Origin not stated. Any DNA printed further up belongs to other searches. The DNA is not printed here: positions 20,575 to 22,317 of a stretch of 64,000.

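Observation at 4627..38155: Four-member paralog family (A) of GT-C enzymes with a conserved GWGEGL periplasmic C-terminal domain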

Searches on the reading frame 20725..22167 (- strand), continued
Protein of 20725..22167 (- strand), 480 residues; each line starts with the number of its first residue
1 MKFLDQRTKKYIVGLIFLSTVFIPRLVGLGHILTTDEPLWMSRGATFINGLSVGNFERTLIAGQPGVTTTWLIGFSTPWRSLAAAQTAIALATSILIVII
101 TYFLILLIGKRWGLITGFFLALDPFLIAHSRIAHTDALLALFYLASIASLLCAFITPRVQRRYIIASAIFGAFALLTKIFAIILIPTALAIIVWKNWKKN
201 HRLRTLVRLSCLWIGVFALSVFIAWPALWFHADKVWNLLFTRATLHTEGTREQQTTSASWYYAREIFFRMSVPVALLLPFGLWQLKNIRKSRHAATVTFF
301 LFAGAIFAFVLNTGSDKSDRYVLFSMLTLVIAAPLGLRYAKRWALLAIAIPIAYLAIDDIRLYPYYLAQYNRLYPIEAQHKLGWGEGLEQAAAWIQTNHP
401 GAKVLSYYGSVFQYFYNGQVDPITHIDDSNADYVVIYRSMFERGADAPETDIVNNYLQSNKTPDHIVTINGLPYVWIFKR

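Call 29: fold_search(model_id=the predicted structure, library=pdb)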
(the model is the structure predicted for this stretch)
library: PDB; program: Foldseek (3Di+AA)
matches with E <= 10: 232; with E <= 0.001: 23
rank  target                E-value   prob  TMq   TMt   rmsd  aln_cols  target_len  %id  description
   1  6ezn_F                2.1e-07  1.00  0.50  0.39  13.7       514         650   14  Cryo-EM structure of the yeast oligosaccharyltransferase (OST) complex (released 2018-01-17)
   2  7oci_F                8.3e-07  1.00  0.48  0.38  11.8       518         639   14  Cryo-EM structure of yeast Ost6p containing oligosaccharyltransferase complex (released 2022-02-16)
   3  8agb_A                1.8e-06  1.00  0.50  0.39  12.6       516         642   13  Structure of yeast oligosaccharylransferase complex with lipid-linked oligosaccharide bound (released 2022-12-07)
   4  3wak                  2.6e-06  1.00  0.46  0.29  11.8       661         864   11  Crystal structure of the Archaeoglobus fulgidus oligosaccharyltransferase (O29867_ARCFU) in the apo form (released 2013-10-30)
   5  9s6t_A                2.8e-06  1.00  0.51  0.51   7.9       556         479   10  Ternary cryo-EM structure of chicken ALG12 with Dol25-PP-GlcNAc2Man7, Dol25-P-Man, and Fab (released 2026-03-18)
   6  3waj                  3.9e-06  1.00  0.43  0.29  13.6       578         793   12  Crystal structure of the Archaeoglobus fulgidus oligosaccharyltransferase (O29867_ARCFU) complex with Zn and sulfate (released 2013-10-30)
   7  8age_A                4.5e-06  1.00  0.51  0.40  10.6       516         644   13  Structure of yeast oligosaccharylransferase complex with acceptor peptide bound (released 2022-12-07)
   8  6c26_A                5.1e-06  1.00  0.51  0.40  12.8       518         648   13  The Cryo-EM structure of a eukaryotic oligosaccharyl transferase complex (released 2018-01-31)
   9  6wby                  5.4e-06  1.00  0.44  0.21  10.6       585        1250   14  Single-Particle Cryo-EM Structure of Arabinofuranosyltransferase AftD from Mycobacteria, Mutant R1389S Class 2 (released 2020-05-13)
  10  7e9s_A                5.9e-06  1.00  0.52  0.31   9.1       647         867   12  Archaeal oligosaccharyltransferase AglB from Archaeoglobus fulgidus in complex with an inhibitory peptide and a dolich (released 2021-09-08)
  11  8b6l_I                6.7e-06  1.00  0.49  0.36  11.4       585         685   12  Subtomogram average of the human Sec61-TRAP-OSTA-translocon (released 2022-12-07)
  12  5ezm                  7.0e-06  1.00  0.53  0.49   8.8       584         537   14  Crystal Structure of ArnT from Cupriavidus metallidurans in the apo state (released 2016-02-17)
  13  5f15                  8.0e-06  1.00  0.58  0.52  10.0       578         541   13  Crystal Structure of ArnT from Cupriavidus metallidurans bound to Undecaprenyl phosphate (released 2016-02-17)
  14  9n9j_I                8.4e-06  1.00  0.49  0.35  12.6       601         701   12  Structure of a GRP94 folding intermediate engaged with a CCDC134- and FKBP11-bound secretory translocon (released 2025-11-19)
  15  9i5k_A                1.1e-05  1.00  0.55  0.54   7.0       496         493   12  Structure of the Chaetomium thermophilum Pmt4 homodimer (C2 symmetry) (released 2025-12-24)
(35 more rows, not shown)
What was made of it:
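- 20725..22167 (-): Paralog 2 (480 aa): minimal GT-C plus alpha/beta C-terminal domain; about 15 orthologs are fused to an N-terminal GT2. Foldseek hits to GT-C enzymes (call 29).
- On GT-C fold glycosyltransferases (GT-C_A class): All 23 Foldseek PDB hits with E <= 1e-3 are GT-C enzymes, TM-score 0.43-0.58 for the full-length matches (call 29).
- Closest known: ArnT. Same: Same GT-C_A fold, with the best TM-score of 0.58 (call 29).
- Closest known: Mycobacterial PpgS/Rv3779 and Emb/Aft/PimE GT-C sets. Same: AftD and Emb are among the fold matches (call 29).
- Closest known: Oligosaccharyltransferases STT3/AglB/PglB. Same: Best Foldseek E-values (call 29).
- Foldseek PDB matches with E <= 0.1 are all GT-C enzymes: STT3 at 2e-7, AglB, ALG12/ALG9, ArnT 5f15 at TM-score 0.58, Pmt4, AftD and Emb (call 29). 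Pmt4 is among the fold matches, TM-score 0.55 (call 29). The best Foldseek E-values are to STT3 and AglB (call 29).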

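Call 31: search_solved_structures(query=A2, max_evalue=10, show_alignments=4)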
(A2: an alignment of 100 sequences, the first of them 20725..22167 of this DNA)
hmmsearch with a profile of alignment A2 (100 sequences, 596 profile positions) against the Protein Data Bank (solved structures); distinct sequences matched with E-value up to 10: 3.
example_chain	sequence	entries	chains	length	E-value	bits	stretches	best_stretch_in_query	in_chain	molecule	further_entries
5ezm_A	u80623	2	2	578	0.00022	23.2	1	69-358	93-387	4-amino-4-deoxy-L-arabinose transferase or related glycosyltransferases of PMT family | 4-amino-4-deoxy-L-arabinose (L-Ara4N) transferase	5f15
9l3g_A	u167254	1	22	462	7.4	8.2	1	498-579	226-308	Flotillin-1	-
9bq2_B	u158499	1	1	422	8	8.1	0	498-579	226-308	Flotillin-1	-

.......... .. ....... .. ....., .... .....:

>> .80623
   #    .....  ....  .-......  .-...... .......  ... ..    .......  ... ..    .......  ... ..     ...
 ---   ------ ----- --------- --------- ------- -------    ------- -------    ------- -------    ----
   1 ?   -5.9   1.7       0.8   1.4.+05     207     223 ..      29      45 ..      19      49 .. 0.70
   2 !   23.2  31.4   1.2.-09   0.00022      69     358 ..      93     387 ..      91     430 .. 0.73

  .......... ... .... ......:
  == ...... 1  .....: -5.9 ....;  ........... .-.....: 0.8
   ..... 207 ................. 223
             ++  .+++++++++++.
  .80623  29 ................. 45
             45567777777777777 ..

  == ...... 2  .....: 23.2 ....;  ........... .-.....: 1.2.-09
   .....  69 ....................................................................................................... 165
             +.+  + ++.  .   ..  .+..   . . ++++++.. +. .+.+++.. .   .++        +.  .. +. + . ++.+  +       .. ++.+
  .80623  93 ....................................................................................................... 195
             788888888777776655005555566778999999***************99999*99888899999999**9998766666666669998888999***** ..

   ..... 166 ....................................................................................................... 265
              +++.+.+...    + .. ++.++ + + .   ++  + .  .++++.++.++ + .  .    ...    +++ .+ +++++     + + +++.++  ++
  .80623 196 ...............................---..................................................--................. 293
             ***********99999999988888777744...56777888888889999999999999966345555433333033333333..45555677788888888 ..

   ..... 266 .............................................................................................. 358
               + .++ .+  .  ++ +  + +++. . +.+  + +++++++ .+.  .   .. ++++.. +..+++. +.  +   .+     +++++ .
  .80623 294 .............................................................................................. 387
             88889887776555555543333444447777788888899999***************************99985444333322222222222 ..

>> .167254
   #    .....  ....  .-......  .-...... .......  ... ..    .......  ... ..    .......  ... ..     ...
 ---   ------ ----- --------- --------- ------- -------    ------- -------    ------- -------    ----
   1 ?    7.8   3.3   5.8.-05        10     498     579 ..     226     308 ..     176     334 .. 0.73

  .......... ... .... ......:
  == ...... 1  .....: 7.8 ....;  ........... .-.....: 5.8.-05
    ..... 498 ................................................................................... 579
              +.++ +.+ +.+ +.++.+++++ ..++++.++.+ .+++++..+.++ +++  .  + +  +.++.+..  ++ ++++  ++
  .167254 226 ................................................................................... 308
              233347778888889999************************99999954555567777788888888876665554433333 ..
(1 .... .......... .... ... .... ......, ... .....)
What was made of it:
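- On ArnT (GT83): The HMM alignment to 5ezm places D136, K178 and Y321 on these residues (call 31).
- On Oligosaccharyltransferase STT3/AglB/PglB (GT66): No OST sequence hit in the PDB at E <= 10 (call 31).
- Closest known: ArnT. Same: It is the only solved structure detected by sequence, E 2.2e-4 (call 31).
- D136, K178 and Y321 fall on ArnT chain positions 161, 206 and 348, which are D158, K203 and Y345 after a 3-residue construct offset that I inferred (call 31). The only significant PDB sequence match is ArnT, not PMT (call 31). There is no sequence-level match to any OST in the PDB, even at E <= 10 (call 31).
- Tried and rejected: The 100-sequence profile was needed to reach ArnT (call 31).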

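Call 46: search_protein_families(library=pfam, proteins=[P0100, P0097, P0113], max_evalue=1)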
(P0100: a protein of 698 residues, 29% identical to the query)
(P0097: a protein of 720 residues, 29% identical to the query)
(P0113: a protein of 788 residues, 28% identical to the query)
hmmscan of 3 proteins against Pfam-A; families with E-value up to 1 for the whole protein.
P0100 (698 aa): 3 families
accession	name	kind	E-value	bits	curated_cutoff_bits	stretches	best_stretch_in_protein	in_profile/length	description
PF13231.12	PMT_2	-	1.5e-07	32.2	26.1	1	107-255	23-160/160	Dolichyl-phosphate-mannose-protein mannosyltransferase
PF19717.4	DUF6212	-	1.3e-06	28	26.4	1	542-638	100-194/395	Family of unknown function (DUF6212)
PF02366.24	PMT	-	8e-06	26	22.7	1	108-251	85-229/245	Dolichyl-phosphate-mannose-protein mannosyltransferase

P0097 (720 aa): 3 families
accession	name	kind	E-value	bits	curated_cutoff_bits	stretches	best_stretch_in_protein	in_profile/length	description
PF13231.12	PMT_2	-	2.4e-13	51.1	26.1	1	103-248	25-160/160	Dolichyl-phosphate-mannose-protein mannosyltransferase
PF02366.24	PMT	-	1.4e-07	31.8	22.7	1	74-247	59-232/245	Dolichyl-phosphate-mannose-protein mannosyltransferase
PF19717.4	DUF6212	-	1.6e-05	24.4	26.4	1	565-654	101-188/395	Family of unknown function (DUF6212)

P0113 (788 aa): 3 families
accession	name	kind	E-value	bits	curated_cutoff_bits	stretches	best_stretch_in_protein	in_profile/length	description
PF13231.12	PMT_2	-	6.8e-13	49.6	26.1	1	113-255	17-149/160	Dolichyl-phosphate-mannose-protein mannosyltransferase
PF02366.24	PMT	-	4e-08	33.6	22.7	1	115-263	78-230/245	Dolichyl-phosphate-mannose-protein mannosyltransferase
PF03901.23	Glyco_transf_22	-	0.047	13.3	23.8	1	314-389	269-343/414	Alg9-like mannosyltransferase family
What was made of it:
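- On Pfam PMT_2 (PF13231): Orthologs of 4627 pass: P0097 at 51.1 and P0100 at 32.2 (call 46).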

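Call 50: find_related_loci(query=A2, collection=genome_contigs, flank=10000)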
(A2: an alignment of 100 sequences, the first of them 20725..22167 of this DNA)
Query A2 (480 aa) in genome_contigs; peptide patterns used: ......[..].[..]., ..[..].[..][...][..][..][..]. (x = any residue, [..] = any of these).
588 stretches matched a pattern; 549 encode a relative of the query (tblastn E <= 1e-3); the best 80 are kept; 71 distinct loci.
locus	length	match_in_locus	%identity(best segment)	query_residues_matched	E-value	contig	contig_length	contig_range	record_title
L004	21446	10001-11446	61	9-479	0e+0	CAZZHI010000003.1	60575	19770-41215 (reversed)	MAG TPA_asm: uncultured Candidatus Saccharibacteria bacterium isolate SRP286056_co1_201 genome assembly, contig: NODE_45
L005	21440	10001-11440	60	6-477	0e+0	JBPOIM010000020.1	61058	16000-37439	MAG: Candidatus Anderseniibacteriota bacterium isolate MAG_1567 c_000000551338, whole genome shotgun sequence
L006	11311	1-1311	62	43-478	9e-178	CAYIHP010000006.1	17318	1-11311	MAG TPA_asm: uncultured Candidatus Saccharibacteria bacterium isolate ERP119705_co21_154 genome assembly, contig: NODE_3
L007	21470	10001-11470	53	6-479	4e-144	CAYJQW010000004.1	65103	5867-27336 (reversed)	MAG TPA_asm: uncultured Candidatus Saccharibacteria bacterium isolate ERP125453_co1_258 genome assembly, contig: NODE_26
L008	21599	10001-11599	40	7-480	4e-106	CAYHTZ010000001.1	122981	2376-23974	MAG TPA_asm: uncultured Candidatus Saccharibacteria bacterium isolate ERP119705_co17_339 genome assembly, contig: NODE_7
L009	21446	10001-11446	43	14-479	5e-103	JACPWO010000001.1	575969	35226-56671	MAG: Candidatus Andersenbacteria bacterium isolate NC_groundwater_813_Pr1_B-0.1um_46_36 Montesol18_Bp1_scaffold_227540,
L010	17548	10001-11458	42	12-480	6e-103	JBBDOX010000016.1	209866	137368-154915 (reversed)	MAG: Candidatus Andersenbacteria bacterium isolate LejiaB_49_17 Lejia_B_72_length_209866_cov_9, whole genome shotgun seq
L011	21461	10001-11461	38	16-479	8e-77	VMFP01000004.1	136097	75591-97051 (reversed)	MAG: Parcubacteria group bacterium Gr01-1014_38 G01um101438_scaffold_115, whole genome shotgun sequence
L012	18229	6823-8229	36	20-480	1e-73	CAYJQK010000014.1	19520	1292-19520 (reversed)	MAG TPA_asm: uncultured Candidatus Saccharibacteria bacterium isolate ERP125453_co1_291 genome assembly, contig: NODE_27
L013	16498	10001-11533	35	7-480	2e-72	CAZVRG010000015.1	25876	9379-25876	MAG TPA_asm: uncultured Candidatus Saccharibacteria bacterium isolate SRP178908_co1_39 genome assembly, contig: NODE_113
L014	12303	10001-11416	36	21-480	2e-69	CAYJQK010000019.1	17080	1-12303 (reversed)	MAG TPA_asm: uncultured Candidatus Saccharibacteria bacterium isolate ERP125453_co1_291 genome assembly, contig: NODE_34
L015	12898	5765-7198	33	21-479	3e-65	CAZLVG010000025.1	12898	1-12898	MAG TPA_asm: uncultured Candidatus Saccharibacteria bacterium isolate SRP141376_co1_332 genome assembly, contig: NODE_92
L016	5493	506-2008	32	12-480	3e-61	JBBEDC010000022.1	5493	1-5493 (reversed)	MAG: Candidatus Andersenbacteria bacterium isolate LejiaF_48_14 Lejia_F_18943_length_5493_cov_6, whole genome shotgun se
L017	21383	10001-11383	30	12-479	8e-58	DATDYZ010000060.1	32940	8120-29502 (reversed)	MAG TPA_asm: Candidatus Andersenbacteria bacterium isolate SMAG_U8178 k141_135513, whole genome shotgun sequence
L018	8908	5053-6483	31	3-479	1e-57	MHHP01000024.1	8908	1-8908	MAG: Candidatus Andersenbacteria bacterium RIFCSPHIGHO2_02_FULL_45_11 rifcsphigho2_02_scaffold_26100, whole genome shotg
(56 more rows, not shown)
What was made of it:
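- Tried and rejected: The large representative-library search and the third homolog search were left unused, because the genome scan (549 loci; call 50) already answered the distribution question.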
